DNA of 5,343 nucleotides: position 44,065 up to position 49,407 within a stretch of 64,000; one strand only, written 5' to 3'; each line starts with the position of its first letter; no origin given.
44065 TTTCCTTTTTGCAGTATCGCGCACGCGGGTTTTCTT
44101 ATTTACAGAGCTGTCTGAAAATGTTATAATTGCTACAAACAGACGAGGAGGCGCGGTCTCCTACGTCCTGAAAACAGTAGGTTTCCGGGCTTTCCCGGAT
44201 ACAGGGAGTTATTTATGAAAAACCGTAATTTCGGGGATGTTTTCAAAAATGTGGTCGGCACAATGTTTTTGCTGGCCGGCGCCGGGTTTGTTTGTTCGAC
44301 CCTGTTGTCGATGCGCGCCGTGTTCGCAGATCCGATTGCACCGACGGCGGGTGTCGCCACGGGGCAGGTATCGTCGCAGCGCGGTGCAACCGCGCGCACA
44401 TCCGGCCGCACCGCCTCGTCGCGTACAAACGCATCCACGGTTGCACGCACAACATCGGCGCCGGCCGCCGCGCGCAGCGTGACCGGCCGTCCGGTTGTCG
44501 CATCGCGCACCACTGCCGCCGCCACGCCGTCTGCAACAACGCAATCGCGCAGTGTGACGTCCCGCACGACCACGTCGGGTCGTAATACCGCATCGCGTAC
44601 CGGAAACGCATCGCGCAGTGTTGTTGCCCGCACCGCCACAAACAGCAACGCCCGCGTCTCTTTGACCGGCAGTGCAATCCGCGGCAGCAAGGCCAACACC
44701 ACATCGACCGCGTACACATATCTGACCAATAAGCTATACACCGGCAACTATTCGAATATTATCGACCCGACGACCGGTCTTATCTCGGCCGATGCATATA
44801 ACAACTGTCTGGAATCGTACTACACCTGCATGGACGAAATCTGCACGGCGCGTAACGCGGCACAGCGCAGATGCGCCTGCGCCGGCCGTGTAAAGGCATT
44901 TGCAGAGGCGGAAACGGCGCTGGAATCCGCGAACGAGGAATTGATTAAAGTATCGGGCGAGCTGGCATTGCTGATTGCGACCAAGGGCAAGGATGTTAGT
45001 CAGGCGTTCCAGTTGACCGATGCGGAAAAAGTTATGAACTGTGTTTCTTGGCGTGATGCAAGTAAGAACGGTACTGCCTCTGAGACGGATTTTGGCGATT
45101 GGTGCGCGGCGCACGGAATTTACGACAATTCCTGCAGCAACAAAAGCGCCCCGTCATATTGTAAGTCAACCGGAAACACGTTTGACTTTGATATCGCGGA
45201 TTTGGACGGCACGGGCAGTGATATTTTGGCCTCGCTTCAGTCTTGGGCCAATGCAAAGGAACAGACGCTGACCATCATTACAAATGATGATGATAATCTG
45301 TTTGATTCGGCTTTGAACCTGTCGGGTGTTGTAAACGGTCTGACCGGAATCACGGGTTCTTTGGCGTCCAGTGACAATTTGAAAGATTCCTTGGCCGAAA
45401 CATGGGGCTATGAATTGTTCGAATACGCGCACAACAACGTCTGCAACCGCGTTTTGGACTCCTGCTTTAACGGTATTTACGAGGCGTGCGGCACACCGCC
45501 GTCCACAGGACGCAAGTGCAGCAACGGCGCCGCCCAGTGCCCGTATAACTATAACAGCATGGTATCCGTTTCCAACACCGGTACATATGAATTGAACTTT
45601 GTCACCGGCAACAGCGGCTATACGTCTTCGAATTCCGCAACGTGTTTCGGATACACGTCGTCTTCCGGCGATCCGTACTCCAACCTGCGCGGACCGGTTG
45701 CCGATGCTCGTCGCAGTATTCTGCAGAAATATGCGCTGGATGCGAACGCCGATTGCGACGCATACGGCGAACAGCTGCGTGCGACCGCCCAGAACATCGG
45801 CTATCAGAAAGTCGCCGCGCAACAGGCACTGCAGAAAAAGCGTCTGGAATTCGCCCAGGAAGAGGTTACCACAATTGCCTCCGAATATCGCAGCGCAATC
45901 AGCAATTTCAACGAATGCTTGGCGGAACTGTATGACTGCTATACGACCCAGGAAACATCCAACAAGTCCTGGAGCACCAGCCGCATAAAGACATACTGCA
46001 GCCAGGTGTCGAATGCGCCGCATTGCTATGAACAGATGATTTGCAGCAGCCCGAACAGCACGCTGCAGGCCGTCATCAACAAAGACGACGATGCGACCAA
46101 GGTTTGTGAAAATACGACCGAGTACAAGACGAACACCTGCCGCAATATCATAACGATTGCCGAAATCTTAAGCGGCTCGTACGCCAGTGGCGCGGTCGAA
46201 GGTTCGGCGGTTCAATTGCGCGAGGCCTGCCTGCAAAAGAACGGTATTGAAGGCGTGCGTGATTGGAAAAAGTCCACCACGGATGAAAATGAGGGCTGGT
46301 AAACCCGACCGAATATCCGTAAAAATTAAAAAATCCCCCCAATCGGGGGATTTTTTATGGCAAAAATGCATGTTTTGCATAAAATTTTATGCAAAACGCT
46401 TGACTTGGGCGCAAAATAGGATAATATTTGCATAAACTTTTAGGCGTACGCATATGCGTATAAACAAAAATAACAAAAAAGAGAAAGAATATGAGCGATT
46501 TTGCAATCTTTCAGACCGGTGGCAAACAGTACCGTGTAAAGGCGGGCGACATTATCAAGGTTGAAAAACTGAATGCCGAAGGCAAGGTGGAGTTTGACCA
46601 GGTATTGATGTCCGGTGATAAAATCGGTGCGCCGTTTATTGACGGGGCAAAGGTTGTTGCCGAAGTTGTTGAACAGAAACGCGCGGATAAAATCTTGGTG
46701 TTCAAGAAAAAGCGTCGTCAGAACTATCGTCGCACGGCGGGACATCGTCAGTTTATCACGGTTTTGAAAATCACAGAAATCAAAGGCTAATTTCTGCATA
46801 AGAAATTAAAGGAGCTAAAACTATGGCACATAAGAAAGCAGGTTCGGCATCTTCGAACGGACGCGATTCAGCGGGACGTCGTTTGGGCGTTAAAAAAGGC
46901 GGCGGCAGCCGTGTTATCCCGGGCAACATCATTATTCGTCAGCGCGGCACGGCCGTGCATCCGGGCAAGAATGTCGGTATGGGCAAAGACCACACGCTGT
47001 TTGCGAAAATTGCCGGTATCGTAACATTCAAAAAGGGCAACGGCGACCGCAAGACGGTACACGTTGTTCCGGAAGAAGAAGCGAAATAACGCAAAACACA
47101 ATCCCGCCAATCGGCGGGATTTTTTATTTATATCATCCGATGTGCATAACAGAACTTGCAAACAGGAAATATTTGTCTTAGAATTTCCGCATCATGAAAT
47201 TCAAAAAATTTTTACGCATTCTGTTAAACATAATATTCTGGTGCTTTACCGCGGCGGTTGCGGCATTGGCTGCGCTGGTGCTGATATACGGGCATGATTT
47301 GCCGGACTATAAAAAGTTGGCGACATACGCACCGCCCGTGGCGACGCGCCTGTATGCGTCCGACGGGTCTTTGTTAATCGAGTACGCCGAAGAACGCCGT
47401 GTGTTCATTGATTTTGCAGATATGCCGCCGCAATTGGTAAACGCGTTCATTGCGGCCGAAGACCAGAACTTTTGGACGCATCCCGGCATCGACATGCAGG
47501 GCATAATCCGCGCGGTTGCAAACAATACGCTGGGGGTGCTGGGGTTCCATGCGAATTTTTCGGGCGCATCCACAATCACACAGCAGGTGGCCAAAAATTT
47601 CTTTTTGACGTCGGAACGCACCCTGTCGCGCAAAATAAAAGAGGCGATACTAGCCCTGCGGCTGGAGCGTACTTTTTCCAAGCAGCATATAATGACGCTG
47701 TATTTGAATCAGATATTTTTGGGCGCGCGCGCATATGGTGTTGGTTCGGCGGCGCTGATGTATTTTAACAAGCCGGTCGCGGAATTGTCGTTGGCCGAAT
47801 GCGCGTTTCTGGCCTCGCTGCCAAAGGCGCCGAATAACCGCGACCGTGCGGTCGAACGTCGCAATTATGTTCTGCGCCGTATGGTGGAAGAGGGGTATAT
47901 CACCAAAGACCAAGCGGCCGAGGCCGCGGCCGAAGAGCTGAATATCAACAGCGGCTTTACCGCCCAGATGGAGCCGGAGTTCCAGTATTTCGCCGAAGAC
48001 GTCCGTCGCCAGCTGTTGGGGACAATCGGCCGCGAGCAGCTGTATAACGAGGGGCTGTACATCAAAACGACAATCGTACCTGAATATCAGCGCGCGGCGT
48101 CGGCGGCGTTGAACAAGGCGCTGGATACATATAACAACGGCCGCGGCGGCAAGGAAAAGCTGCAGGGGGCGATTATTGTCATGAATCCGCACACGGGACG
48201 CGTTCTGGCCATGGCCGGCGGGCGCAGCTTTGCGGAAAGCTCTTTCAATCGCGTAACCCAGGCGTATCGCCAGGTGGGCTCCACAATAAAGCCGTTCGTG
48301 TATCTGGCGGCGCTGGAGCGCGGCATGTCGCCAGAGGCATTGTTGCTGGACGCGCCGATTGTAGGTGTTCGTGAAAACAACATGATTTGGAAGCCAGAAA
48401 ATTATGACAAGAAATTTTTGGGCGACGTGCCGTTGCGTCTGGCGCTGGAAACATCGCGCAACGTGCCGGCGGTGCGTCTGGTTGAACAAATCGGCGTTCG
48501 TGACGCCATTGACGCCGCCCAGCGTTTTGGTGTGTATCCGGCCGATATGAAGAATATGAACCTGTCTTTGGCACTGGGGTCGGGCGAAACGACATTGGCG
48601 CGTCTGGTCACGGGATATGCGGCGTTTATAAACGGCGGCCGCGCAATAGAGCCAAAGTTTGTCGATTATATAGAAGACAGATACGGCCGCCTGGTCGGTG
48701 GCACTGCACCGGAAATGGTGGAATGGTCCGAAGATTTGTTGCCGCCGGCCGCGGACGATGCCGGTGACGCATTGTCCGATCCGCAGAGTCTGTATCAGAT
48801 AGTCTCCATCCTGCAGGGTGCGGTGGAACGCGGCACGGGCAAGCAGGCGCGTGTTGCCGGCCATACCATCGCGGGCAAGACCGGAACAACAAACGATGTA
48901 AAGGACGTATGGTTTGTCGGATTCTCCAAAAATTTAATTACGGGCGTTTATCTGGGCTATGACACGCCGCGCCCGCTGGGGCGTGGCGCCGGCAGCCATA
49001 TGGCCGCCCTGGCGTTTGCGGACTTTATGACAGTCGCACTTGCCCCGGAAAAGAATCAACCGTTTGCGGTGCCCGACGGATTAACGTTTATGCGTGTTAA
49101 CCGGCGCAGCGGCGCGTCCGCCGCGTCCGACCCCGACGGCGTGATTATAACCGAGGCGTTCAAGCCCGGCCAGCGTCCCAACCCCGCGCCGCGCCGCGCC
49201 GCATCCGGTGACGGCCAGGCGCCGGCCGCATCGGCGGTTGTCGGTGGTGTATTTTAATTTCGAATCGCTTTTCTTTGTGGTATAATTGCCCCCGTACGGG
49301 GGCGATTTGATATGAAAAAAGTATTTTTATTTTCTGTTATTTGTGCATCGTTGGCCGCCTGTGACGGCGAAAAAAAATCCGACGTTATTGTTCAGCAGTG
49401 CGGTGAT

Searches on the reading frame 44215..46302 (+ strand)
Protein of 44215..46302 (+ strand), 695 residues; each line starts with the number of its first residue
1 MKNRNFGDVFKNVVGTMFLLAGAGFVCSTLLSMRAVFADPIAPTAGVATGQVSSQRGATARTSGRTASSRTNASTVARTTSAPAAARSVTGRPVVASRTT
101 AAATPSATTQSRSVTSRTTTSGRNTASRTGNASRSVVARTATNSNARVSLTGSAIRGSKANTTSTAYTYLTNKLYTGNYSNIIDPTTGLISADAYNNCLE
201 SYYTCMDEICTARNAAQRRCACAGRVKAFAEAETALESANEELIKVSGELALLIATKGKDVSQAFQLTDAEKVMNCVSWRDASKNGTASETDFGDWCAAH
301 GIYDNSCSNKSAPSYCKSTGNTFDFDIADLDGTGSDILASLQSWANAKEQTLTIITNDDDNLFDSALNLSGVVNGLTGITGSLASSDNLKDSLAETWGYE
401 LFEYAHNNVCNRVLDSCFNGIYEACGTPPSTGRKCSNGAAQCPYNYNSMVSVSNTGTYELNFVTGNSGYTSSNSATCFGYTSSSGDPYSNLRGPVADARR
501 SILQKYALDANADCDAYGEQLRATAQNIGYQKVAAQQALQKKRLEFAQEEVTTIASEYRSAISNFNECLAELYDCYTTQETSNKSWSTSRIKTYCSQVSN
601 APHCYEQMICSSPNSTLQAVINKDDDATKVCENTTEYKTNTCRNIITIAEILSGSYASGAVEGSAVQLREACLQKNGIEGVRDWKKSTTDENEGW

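Call 59: find_homologous_proteins(query=window:44215-46302:+, max_evalue=0.001)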
Query window:44215-46302:+ (695 aa): 1201 proteins with E <= 0.001 among 8000 candidates; the best 120 are listed.
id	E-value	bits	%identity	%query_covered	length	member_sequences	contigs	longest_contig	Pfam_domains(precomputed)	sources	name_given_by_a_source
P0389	0.0e+0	1530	100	100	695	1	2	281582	-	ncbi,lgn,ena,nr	ncbi:MAG: hypothetical protein K2L25_00620 [Alphaproteobacteria bacterium]|nr:hypothetical protein [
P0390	0.0e+0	1509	99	100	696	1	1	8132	-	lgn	-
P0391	0.0e+0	1508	98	100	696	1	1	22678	-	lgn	-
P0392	0.0e+0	1483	97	100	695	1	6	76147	-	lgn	-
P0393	0.0e+0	1482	96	100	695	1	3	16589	-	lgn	-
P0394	0.0e+0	1482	96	100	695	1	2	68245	-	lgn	-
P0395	0.0e+0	1479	96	100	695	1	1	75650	-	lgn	-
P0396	0.0e+0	1479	96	100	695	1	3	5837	-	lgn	-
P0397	0.0e+0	1479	96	100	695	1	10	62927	-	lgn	-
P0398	0.0e+0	1479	96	100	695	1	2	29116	-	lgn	-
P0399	0.0e+0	1477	96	100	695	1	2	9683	-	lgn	-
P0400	0.0e+0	1475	96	100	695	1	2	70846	-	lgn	-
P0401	0.0e+0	1475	96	100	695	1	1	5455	-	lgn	-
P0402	0.0e+0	1474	96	100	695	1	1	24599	-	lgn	-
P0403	0.0e+0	1472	96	100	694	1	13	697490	-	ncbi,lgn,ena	-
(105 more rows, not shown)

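Call 100: search_protein_families(library=phrogs, proteins=[window:44215-46302:+], max_evalue=0.01)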
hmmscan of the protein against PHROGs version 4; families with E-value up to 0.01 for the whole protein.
window:44215-46302:+ (695 aa): 0 families

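Call 101: search_protein_families(library=padloc, proteins=[window:44215-46302:+], max_evalue=0.01)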
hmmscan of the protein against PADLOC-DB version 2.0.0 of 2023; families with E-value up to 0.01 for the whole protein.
window:44215-46302:+ (695 aa): 1 family
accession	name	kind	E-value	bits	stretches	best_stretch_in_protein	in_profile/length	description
PDLC01231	Cas12a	-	0.0092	12.1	0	532-647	363-477/1147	Cas12a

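Call 102: search_protein_families(library=pfam, proteins=[window:44215-46302:+], max_evalue=0.1)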
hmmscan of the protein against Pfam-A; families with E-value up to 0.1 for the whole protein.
window:44215-46302:+ (695 aa): 0 families

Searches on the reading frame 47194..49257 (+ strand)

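Call 35: search_protein_families(library=pfam, proteins=[window:47194-49257:+], max_evalue=0.001)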
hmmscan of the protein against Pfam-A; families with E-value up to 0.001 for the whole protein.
window:47194-49257:+ (687 aa): 2 families
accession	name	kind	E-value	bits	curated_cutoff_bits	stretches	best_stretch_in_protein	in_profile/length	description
PF00912.28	Transgly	-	4.2e-58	196.1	27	1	61-230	5-177/178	Transglycosylase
PF00905.27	Transpeptidase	-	3.9e-28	98.9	22.1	1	325-612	1-298/299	Penicillin binding protein transpeptidase domain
